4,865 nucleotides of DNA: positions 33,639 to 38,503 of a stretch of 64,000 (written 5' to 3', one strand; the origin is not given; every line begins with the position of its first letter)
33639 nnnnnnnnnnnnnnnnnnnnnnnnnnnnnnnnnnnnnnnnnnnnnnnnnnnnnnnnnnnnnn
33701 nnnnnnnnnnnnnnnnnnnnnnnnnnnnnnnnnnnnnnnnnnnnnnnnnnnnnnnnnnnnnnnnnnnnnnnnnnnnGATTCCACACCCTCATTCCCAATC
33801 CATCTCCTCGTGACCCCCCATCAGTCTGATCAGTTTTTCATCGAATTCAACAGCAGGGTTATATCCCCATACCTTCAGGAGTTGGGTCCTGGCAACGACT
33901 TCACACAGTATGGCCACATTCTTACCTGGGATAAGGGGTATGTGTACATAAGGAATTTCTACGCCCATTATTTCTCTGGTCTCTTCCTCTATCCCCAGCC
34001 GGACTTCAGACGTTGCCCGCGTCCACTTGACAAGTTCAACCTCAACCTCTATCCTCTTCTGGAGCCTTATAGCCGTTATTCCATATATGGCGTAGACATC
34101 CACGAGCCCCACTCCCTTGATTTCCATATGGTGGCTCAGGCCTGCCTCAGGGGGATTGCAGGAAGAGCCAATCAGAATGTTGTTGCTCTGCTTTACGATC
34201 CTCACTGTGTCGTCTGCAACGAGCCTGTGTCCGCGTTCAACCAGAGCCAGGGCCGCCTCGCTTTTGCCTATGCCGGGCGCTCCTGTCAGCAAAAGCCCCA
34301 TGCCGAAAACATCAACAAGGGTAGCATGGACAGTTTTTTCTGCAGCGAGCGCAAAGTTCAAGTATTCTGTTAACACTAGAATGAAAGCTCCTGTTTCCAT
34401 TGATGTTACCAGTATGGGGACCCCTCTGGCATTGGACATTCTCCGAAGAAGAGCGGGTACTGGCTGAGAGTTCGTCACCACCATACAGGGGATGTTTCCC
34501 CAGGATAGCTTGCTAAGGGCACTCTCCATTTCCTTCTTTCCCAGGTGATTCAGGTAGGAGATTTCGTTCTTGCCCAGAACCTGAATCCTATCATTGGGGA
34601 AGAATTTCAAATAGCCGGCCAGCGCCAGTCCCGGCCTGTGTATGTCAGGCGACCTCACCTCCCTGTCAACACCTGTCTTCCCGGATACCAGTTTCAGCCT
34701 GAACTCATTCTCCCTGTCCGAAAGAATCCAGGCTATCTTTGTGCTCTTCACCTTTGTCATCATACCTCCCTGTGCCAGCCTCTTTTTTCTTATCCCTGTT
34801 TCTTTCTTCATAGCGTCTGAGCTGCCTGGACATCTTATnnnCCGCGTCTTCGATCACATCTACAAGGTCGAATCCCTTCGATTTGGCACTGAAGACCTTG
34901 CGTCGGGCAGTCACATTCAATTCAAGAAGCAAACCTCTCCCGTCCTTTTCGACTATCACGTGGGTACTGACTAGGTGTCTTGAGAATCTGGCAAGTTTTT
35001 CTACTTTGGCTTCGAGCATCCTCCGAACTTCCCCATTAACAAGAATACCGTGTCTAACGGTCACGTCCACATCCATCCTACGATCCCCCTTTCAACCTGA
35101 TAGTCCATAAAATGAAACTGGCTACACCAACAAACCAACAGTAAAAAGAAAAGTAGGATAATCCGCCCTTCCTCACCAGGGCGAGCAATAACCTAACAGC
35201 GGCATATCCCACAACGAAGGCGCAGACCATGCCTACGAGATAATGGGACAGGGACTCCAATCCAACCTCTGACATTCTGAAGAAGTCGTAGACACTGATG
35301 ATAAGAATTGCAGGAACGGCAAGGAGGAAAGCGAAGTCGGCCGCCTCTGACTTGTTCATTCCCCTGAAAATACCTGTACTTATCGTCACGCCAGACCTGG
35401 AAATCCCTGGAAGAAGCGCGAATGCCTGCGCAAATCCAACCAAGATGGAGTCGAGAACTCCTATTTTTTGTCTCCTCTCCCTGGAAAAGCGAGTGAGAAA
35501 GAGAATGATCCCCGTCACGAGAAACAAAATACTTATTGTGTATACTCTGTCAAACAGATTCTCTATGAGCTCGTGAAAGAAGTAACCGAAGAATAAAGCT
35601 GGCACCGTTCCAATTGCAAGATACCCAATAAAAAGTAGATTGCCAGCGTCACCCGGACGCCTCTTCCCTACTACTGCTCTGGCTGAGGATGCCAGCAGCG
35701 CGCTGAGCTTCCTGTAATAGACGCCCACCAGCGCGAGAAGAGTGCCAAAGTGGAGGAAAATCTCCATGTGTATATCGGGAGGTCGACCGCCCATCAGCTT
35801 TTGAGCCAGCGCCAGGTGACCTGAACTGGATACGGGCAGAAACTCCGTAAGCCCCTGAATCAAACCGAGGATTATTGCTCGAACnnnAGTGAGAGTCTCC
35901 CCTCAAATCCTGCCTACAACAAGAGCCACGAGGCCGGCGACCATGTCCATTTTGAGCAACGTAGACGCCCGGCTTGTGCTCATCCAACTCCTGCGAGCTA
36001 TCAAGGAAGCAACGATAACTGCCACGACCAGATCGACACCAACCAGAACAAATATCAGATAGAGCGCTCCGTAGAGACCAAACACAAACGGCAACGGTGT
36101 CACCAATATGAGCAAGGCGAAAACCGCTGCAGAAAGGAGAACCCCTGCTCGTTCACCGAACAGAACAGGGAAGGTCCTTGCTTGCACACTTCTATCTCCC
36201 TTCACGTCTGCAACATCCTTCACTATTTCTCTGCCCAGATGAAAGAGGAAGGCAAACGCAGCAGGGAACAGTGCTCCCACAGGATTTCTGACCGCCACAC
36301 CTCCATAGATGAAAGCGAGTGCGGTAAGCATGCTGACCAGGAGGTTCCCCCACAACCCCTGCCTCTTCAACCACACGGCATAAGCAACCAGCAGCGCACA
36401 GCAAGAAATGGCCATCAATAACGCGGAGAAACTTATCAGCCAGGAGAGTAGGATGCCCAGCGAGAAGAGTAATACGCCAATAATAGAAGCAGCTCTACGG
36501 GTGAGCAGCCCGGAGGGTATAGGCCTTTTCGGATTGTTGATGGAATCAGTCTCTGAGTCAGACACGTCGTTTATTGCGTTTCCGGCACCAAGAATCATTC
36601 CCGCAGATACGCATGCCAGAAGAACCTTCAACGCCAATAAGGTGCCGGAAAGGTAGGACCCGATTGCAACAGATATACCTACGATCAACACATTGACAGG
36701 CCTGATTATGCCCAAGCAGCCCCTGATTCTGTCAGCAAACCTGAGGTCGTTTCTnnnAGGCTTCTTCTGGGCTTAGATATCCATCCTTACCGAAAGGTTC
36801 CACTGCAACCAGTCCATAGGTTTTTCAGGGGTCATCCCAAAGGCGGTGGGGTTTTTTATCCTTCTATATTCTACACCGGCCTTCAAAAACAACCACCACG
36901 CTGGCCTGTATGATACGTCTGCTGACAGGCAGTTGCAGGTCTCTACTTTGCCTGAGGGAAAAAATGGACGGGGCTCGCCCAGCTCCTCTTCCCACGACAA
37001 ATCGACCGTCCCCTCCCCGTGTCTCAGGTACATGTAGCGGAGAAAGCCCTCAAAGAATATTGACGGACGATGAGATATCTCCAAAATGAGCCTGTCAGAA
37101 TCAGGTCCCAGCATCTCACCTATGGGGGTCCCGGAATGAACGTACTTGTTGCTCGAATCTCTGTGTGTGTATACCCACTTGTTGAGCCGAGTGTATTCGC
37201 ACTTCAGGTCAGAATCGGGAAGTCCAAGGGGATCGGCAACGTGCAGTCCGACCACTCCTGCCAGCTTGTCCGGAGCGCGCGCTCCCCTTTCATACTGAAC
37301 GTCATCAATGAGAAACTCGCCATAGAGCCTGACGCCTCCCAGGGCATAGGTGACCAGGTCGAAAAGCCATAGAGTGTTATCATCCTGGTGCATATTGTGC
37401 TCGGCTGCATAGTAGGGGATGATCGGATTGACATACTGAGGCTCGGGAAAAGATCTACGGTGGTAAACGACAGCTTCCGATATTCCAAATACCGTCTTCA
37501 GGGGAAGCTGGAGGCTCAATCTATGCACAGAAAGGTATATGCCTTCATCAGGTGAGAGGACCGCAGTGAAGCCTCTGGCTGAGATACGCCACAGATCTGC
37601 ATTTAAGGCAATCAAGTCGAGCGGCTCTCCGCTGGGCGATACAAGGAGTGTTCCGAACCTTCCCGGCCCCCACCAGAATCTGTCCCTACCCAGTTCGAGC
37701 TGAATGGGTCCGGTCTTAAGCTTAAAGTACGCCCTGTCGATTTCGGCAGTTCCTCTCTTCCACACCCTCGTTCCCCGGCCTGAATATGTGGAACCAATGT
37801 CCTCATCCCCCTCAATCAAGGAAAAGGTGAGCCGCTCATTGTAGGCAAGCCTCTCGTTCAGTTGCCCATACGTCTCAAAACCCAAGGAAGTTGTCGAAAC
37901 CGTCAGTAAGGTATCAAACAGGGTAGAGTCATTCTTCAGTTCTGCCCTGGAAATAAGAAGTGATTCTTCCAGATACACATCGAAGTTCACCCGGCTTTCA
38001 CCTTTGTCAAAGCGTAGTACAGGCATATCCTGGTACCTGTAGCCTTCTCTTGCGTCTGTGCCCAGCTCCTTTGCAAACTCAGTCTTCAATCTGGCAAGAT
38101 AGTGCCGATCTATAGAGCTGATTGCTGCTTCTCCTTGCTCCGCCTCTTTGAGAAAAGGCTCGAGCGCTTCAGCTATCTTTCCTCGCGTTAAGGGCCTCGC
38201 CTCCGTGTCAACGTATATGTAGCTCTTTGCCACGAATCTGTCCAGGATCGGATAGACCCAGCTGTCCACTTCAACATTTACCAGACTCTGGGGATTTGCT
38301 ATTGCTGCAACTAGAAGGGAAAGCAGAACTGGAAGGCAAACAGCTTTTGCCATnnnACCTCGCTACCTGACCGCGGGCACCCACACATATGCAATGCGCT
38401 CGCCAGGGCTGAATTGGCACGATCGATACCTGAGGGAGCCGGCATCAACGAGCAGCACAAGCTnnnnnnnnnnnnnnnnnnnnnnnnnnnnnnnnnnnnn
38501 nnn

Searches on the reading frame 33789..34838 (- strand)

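Call 10: search_protein_families(library=pfam, proteins=[window:33789-34838:-])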
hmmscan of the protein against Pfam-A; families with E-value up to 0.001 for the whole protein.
window:33789-34838:- (349 aa): 2 families
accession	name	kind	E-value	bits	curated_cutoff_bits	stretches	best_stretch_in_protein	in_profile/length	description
PF07475.17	Hpr_kinase_C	-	7.7e-55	185.5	33.3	1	164-335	3-170/171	HPr Serine kinase C-terminal domain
PF02603.21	Hpr_kinase_N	-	3e-33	114.9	24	1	44-160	8-125/125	HPr Serine kinase N terminus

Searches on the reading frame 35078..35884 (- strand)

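Call 10: search_protein_families(library=pfam, proteins=[window:35078-35884:-])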
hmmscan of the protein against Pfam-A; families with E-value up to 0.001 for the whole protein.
window:35078-35884:- (268 aa): 1 family
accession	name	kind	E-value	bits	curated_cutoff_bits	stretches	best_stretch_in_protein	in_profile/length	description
PF02673.24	BacA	-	1.1e-73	248.6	33.4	1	3-254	1-256/257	Bacitracin resistance protein BacA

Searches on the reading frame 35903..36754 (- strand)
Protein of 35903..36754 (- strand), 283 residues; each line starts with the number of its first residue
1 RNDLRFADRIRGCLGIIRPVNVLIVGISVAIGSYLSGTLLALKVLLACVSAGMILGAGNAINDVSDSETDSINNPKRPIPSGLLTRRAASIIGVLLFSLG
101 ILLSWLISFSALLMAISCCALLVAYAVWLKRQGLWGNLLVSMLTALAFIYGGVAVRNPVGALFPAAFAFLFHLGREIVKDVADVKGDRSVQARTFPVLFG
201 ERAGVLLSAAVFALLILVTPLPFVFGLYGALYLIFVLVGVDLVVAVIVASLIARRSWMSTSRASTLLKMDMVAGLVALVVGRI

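Call 10: search_protein_families(library=pfam, proteins=[window:35903-36754:-])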
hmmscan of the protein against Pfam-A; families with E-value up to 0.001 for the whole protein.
window:35903-36754:- (283 aa): 1 family
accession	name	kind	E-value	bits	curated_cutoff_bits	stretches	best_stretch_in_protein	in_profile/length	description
PF01040.23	UbiA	-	1.3e-39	136.5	34.2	1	25-250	7-231/250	UbiA prenyltransferase family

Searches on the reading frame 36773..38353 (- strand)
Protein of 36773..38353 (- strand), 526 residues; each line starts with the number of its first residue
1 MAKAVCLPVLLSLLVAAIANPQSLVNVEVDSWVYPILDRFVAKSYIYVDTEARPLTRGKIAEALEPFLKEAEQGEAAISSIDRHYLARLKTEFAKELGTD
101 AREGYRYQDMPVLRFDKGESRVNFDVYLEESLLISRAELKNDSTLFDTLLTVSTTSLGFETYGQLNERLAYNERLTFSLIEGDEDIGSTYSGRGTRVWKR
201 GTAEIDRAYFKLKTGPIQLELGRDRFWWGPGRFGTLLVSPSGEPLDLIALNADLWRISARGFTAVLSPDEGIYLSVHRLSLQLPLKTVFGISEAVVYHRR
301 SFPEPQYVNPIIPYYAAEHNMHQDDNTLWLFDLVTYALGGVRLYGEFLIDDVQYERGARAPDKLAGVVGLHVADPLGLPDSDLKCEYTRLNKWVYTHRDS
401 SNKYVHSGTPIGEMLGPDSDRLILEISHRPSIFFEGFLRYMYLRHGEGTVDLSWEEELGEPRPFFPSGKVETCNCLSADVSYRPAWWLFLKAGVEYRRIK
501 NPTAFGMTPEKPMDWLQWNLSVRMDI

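Call 10: search_protein_families(library=pfam, proteins=[window:36773-38353:-])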
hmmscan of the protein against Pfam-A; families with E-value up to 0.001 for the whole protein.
window:36773-38353:- (526 aa): 1 family
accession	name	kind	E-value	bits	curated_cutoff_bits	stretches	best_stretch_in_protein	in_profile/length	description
PF14052.12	Caps_assemb_Wzi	-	3.6e-19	69.5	30.1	2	159-251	33-116/392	Capsule assembly protein Wzi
